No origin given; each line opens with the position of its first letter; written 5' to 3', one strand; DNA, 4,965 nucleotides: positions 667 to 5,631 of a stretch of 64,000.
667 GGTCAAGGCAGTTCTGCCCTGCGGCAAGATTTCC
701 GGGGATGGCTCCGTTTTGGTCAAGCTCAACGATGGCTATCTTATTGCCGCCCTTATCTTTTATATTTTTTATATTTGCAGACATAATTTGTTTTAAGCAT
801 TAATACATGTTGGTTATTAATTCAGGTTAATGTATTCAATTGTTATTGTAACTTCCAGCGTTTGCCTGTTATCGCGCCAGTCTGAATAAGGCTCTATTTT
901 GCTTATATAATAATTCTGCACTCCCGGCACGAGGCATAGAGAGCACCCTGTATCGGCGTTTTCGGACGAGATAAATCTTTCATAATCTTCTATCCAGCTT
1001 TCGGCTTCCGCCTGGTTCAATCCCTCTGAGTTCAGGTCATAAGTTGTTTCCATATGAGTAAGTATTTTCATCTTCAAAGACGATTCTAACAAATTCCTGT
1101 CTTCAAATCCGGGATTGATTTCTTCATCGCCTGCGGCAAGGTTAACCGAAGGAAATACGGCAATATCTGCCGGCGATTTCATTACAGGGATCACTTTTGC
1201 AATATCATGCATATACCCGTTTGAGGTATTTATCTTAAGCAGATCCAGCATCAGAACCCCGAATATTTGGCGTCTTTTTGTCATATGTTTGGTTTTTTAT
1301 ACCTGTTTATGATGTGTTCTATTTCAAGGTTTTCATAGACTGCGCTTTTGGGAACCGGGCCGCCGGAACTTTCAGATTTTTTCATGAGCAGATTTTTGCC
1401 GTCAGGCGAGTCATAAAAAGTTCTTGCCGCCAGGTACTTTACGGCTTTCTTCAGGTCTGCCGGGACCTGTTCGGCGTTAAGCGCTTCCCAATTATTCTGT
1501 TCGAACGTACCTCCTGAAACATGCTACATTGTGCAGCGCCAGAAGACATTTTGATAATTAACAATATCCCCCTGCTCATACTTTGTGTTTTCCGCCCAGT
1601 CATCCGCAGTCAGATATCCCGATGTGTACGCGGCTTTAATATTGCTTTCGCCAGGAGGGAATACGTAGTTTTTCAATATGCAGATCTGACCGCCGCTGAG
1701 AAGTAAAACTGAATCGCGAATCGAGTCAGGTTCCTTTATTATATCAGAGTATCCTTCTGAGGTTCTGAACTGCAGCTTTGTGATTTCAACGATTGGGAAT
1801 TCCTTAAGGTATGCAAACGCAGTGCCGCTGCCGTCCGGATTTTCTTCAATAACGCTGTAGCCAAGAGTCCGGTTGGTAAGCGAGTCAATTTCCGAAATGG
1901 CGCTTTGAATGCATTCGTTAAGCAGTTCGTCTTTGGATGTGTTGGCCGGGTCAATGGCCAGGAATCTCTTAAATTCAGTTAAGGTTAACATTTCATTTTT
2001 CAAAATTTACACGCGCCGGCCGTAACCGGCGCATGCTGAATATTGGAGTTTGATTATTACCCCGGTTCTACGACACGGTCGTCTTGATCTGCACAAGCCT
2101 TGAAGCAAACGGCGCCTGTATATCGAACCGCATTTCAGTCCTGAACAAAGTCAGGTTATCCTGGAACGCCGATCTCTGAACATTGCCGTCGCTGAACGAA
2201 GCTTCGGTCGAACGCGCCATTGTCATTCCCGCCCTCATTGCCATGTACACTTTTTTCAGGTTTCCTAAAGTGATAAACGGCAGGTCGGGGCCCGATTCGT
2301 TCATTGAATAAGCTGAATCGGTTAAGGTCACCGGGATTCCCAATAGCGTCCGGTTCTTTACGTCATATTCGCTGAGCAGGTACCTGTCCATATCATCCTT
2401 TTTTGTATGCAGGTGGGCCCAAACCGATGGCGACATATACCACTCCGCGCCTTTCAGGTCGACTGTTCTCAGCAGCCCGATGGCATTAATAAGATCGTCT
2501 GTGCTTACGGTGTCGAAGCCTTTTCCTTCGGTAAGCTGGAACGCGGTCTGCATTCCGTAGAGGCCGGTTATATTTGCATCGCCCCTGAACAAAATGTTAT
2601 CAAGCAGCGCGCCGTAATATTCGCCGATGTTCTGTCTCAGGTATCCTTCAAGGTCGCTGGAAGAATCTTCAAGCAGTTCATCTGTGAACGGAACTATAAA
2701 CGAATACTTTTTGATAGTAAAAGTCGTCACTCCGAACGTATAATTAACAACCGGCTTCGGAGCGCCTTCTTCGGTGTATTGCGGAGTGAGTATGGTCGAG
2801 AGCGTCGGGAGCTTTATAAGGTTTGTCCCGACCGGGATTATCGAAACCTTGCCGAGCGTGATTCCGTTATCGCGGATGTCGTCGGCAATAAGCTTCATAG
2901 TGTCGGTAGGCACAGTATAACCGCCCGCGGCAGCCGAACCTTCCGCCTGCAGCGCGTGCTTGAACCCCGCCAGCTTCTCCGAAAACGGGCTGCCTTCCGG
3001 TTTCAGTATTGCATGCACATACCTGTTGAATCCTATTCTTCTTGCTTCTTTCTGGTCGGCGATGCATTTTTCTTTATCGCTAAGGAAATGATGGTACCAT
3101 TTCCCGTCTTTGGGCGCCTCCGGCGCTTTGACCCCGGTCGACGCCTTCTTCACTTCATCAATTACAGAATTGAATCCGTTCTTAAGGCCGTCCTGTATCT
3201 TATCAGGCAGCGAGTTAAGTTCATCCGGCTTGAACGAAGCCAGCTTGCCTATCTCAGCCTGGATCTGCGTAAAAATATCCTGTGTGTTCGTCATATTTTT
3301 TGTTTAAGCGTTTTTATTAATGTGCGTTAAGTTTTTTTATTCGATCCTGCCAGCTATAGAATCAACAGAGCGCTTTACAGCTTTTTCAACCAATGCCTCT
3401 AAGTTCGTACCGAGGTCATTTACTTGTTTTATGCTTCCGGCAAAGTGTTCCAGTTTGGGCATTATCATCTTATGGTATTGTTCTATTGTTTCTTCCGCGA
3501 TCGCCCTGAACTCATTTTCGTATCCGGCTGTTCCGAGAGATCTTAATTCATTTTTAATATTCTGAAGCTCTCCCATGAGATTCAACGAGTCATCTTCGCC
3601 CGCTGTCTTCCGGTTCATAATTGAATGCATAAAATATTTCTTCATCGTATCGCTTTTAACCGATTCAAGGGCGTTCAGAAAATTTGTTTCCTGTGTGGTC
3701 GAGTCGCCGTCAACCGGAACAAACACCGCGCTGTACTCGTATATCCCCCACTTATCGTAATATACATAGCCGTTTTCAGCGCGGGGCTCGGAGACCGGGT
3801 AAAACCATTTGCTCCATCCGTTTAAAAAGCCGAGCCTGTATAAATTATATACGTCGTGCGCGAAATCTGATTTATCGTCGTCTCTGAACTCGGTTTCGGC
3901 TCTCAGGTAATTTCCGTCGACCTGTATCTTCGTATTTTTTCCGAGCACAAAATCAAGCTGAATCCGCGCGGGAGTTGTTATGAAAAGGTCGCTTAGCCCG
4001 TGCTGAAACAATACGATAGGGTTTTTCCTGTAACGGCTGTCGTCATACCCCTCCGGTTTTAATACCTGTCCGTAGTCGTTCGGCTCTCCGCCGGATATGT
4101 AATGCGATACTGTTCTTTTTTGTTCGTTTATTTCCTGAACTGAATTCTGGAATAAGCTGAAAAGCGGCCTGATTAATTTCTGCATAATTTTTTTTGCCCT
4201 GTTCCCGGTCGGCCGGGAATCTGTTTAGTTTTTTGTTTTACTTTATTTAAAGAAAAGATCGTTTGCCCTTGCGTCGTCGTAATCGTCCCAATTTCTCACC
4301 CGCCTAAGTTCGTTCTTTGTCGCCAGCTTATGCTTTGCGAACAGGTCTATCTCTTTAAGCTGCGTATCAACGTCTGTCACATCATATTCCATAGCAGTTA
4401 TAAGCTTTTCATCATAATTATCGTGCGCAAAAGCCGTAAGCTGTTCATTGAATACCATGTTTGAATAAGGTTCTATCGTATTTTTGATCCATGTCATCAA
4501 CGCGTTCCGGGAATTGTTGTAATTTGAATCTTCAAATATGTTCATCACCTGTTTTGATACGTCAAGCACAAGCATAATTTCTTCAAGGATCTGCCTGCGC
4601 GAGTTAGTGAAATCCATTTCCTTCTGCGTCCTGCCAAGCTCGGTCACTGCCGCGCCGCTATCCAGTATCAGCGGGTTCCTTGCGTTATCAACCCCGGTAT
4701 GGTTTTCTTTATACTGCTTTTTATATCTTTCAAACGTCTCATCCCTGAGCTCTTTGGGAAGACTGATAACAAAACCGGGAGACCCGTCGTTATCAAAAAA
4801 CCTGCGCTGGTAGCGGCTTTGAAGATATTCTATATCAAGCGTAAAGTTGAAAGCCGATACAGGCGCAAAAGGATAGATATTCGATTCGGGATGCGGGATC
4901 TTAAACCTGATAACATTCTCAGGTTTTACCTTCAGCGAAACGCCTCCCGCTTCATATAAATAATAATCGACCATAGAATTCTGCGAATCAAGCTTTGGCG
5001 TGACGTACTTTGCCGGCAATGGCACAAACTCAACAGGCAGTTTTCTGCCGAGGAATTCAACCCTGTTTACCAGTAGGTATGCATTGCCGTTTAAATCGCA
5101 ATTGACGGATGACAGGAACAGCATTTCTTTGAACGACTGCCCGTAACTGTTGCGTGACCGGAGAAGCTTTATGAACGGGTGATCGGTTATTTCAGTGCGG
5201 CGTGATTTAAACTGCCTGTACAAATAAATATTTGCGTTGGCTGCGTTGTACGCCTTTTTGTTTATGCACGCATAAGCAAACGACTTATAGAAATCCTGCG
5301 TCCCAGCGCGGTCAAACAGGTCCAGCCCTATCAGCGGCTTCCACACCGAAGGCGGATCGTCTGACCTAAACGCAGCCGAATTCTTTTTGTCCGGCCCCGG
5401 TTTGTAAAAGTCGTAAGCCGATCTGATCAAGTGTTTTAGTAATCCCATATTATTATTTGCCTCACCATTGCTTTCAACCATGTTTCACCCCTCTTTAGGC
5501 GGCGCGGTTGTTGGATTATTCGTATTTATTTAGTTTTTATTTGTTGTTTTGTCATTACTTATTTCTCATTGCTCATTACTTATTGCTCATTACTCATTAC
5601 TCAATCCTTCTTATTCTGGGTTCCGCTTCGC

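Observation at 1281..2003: Head-tail connector gene split by a single in-frame TAG that falls inside a CBM5/12-like insertion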

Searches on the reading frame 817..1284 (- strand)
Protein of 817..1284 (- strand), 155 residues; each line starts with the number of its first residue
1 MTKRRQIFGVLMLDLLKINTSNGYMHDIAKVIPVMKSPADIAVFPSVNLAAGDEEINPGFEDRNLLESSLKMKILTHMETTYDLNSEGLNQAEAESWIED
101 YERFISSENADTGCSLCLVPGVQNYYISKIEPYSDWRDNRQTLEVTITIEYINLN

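Call 6: search_protein_families(library=pfam, max_evalue=1, proteins=[window:817-1284:-])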
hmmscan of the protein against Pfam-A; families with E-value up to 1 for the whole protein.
window:817-1284:- (155 aa): 0 families

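Call 7: search_protein_families(library=phrogs, max_evalue=0.01, proteins=[window:817-1284:-])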
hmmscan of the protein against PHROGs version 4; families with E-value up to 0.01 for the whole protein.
window:817-1284:- (155 aa): 0 families

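Call 56: search_protein_families(library=ncbifam, max_evalue=0.001, proteins=[window:817-1284:-])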
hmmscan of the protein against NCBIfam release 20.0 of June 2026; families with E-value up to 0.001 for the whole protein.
window:817-1284:- (155 aa): 0 families

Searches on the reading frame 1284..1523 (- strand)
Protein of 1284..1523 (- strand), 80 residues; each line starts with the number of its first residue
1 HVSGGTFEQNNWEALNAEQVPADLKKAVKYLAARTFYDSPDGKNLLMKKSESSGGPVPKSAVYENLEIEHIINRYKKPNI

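Call 6: search_protein_families(library=pfam, max_evalue=1, proteins=[window:1284-1523:-])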
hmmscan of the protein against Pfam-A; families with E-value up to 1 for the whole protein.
seq(80 aa): 1 family
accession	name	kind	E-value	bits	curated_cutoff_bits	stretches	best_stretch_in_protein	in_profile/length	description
PF05135.19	Phage_connect_1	-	0.029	15.2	21.2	1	16-75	45-100/101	Phage gp6-like head-tail connector protein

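Call 7: search_protein_families(library=phrogs, max_evalue=0.01, proteins=[window:1284-1523:-])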
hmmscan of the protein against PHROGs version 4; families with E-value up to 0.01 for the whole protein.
seq(80 aa): 0 families

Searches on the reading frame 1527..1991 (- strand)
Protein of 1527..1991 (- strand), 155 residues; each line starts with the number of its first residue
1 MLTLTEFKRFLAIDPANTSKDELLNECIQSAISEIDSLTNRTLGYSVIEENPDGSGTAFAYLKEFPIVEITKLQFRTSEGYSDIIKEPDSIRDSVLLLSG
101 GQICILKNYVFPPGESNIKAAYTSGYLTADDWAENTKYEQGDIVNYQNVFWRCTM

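Call 6: search_protein_families(library=pfam, max_evalue=1, proteins=[window:1527-1991:-])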
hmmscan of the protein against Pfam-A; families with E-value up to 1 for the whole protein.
seq(155 aa): 3 families
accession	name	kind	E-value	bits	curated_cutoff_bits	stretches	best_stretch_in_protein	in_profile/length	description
PF05135.19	Phage_connect_1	-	9.9e-07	29.5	21.2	1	1-54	1-45/101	Phage gp6-like head-tail connector protein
PF02839.19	CBM_5_12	-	5.4e-06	26.8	26.2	1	132-154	2-24/44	Carbohydrate-binding module family 5/12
PF05924.16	SAMP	-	0.01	15.6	19.6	1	21-32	6-17/22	SAMP Motif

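Call 7: search_protein_families(library=phrogs, max_evalue=0.01, proteins=[window:1527-1991:-])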
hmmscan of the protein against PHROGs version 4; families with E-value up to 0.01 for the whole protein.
seq(155 aa): 2 families
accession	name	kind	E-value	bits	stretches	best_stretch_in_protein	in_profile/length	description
phrog_442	-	connector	8.2e-09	36.2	1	1-132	87-211/270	head-tail adaptor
phrog_40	-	connector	0.00019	21.9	1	1-44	41-82/201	head-tail adaptor Ad1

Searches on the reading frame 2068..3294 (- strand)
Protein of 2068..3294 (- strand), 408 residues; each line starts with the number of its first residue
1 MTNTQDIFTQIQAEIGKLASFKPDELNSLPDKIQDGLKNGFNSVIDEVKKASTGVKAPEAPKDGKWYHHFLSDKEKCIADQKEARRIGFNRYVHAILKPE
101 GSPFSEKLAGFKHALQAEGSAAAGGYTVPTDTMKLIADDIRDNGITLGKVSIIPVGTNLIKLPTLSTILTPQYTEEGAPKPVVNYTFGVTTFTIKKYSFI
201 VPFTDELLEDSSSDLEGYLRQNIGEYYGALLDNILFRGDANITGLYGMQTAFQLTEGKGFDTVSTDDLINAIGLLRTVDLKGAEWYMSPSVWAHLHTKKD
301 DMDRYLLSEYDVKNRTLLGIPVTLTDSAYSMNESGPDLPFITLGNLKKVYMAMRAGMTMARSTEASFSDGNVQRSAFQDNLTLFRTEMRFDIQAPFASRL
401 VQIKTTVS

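Call 6: search_protein_families(library=pfam, max_evalue=1, proteins=[window:2068-3294:-])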
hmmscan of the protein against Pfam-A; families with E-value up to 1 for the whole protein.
window:2068-3294:- (408 aa): 2 families
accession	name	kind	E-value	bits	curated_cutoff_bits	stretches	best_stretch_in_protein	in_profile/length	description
PF05065.19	Phage_capsid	-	7.3e-39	134.3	24.2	1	124-393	1-268/280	Phage capsid family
PF25209.1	Phage_capsid_4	-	6.5e-05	23.8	27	1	167-295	46-165/262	Phage capsid protein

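Call 7: search_protein_families(library=phrogs, max_evalue=0.01, proteins=[window:2068-3294:-])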
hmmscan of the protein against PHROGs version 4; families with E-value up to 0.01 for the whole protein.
window:2068-3294:- (408 aa): 5 families
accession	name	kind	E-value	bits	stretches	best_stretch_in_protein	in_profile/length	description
phrog_10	-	head and packaging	2.6e-46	160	1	26-394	289-624/752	major head protein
phrog_617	-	head and packaging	7.4e-22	79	1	79-370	291-592/626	major head protein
phrog_15928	-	head and packaging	9.2e-08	33.3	1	207-358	1-144/185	major head protein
phrog_2263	-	head and packaging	3.4e-06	27.2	1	122-308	272-457/551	major head protein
phrog_544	-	head and packaging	0.0056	17.1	1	160-236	49-125/282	major head protein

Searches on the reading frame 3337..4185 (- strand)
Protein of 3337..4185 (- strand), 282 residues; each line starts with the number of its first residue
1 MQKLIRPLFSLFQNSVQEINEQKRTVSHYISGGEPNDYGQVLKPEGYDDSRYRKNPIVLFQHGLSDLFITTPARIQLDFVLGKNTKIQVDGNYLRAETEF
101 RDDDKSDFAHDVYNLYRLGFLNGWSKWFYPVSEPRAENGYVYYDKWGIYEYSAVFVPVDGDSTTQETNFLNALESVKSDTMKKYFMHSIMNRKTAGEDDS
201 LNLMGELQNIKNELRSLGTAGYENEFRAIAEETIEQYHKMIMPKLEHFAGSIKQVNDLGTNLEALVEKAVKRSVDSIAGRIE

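Call 6: search_protein_families(library=pfam, max_evalue=1, proteins=[window:3337-4185:-])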
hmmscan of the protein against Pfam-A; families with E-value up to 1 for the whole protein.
window:3337-4185:- (282 aa): 1 family
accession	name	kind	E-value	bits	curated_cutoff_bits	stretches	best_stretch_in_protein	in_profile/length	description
PF04586.22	Peptidase_S78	-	0.0023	18.5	21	1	83-165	70-153/165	Caudovirus prohead serine protease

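Call 7: search_protein_families(library=phrogs, max_evalue=0.01, proteins=[window:3337-4185:-])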
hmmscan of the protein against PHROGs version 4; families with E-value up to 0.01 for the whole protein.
window:3337-4185:- (282 aa): 3 families
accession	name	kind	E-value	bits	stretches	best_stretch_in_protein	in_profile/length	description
phrog_617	-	head and packaging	6.8e-11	42.8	1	15-194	17-184/626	major head protein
phrog_80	-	head and packaging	1.5e-09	38.7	1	17-234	229-434/607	head maturation protease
phrog_11321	-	unknown function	2.3e-09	38.1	1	36-125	13-91/327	-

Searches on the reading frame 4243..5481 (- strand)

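Call 6: search_protein_families(library=pfam, max_evalue=1, proteins=[window:4243-5481:-])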
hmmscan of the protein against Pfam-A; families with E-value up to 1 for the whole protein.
window:4243-5481:- (412 aa): 3 families
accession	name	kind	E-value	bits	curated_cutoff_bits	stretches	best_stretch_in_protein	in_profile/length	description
PF04860.17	Phage_portal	-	2e-46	159.1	39.1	1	69-397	3-321/321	Phage portal protein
PF21689.3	TorS_sensor_domain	-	0.053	13.4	27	1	345-394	48-97/275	Sensor protein TorS, sensor domain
PF21818.3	DUF6884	-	0.064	13.8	30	1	311-379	54-125/135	Family of unknown function (DUF6884)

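Call 7: search_protein_families(library=phrogs, max_evalue=0.01, proteins=[window:4243-5481:-])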
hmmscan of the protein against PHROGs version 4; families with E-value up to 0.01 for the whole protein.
window:4243-5481:- (412 aa): 3 families
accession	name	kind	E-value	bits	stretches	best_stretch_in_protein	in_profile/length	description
phrog_2662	-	head and packaging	4.1e-46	158.9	1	68-404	69-411/717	portal protein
phrog_12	-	head and packaging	1.8e-38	134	1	9-341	45-355/646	portal protein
phrog_5929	-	head and packaging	5.6e-13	49.7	1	224-405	7-189/228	portal protein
